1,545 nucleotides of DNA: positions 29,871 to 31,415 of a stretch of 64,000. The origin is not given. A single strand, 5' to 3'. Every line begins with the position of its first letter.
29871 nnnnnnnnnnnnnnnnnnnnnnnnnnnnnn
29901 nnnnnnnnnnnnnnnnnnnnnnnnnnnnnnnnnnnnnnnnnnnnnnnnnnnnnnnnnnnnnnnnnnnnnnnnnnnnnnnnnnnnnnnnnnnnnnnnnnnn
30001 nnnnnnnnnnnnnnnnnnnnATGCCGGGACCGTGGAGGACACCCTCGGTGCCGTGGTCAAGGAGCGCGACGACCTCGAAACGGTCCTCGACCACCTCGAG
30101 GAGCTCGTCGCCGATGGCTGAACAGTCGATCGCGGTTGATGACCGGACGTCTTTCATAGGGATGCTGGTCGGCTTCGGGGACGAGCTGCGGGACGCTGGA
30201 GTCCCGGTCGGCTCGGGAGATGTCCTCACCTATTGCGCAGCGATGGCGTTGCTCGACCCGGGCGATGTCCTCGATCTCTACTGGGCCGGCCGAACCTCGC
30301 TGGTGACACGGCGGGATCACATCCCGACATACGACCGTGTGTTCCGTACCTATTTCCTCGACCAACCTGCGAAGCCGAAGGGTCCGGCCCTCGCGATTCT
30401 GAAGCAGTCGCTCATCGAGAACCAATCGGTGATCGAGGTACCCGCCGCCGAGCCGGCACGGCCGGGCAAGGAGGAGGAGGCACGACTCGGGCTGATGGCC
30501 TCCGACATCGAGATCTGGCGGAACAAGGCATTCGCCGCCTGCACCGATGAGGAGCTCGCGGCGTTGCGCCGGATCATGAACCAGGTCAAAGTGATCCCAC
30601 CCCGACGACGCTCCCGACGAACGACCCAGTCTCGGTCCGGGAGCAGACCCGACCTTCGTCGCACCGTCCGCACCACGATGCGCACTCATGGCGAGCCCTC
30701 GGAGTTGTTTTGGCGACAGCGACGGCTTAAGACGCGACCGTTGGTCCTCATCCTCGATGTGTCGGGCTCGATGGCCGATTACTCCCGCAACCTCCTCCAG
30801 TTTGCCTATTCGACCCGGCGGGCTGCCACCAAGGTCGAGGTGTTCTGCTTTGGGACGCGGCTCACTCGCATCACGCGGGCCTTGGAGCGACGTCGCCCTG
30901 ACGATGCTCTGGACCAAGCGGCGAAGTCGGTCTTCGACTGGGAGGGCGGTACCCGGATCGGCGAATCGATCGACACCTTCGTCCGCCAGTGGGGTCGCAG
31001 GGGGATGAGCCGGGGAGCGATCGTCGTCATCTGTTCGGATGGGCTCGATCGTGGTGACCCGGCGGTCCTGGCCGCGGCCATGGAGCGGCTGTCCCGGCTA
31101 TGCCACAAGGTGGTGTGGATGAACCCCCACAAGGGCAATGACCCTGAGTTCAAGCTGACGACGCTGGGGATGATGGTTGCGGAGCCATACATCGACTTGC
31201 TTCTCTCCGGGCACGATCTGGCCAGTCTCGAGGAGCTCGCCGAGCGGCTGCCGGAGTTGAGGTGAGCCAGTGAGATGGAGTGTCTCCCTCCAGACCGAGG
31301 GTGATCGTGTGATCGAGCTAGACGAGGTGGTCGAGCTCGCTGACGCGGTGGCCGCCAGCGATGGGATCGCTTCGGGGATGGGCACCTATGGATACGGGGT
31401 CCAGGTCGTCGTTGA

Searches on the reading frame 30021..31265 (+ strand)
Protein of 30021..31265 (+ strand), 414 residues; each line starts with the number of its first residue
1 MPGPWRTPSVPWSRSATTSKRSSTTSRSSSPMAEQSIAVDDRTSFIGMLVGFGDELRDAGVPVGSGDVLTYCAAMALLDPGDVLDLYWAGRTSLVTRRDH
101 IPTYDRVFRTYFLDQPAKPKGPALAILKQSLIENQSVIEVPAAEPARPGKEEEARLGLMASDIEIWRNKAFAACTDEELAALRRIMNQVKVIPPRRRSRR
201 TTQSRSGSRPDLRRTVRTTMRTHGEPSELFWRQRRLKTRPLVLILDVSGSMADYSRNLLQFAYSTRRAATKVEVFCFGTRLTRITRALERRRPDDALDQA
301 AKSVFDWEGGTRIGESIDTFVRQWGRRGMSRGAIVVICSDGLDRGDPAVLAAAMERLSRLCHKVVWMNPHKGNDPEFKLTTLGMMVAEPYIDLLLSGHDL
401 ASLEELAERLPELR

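Call 14: search_protein_families(library=pfam, proteins=[window:30021-31265:+], max_evalue=0.01)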
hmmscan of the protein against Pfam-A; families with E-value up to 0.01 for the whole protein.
window:30021-31265:+ (414 aa): 2 families
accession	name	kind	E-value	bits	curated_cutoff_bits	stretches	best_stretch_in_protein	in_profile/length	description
PF05762.20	VWA_CoxE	-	4.5e-56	190.2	26.4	1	195-402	14-221/222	VWA domain containing CoxE-like protein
PF13519.12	VWA_2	-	0.002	19.2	27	1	241-341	1-106/107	von Willebrand factor type A domain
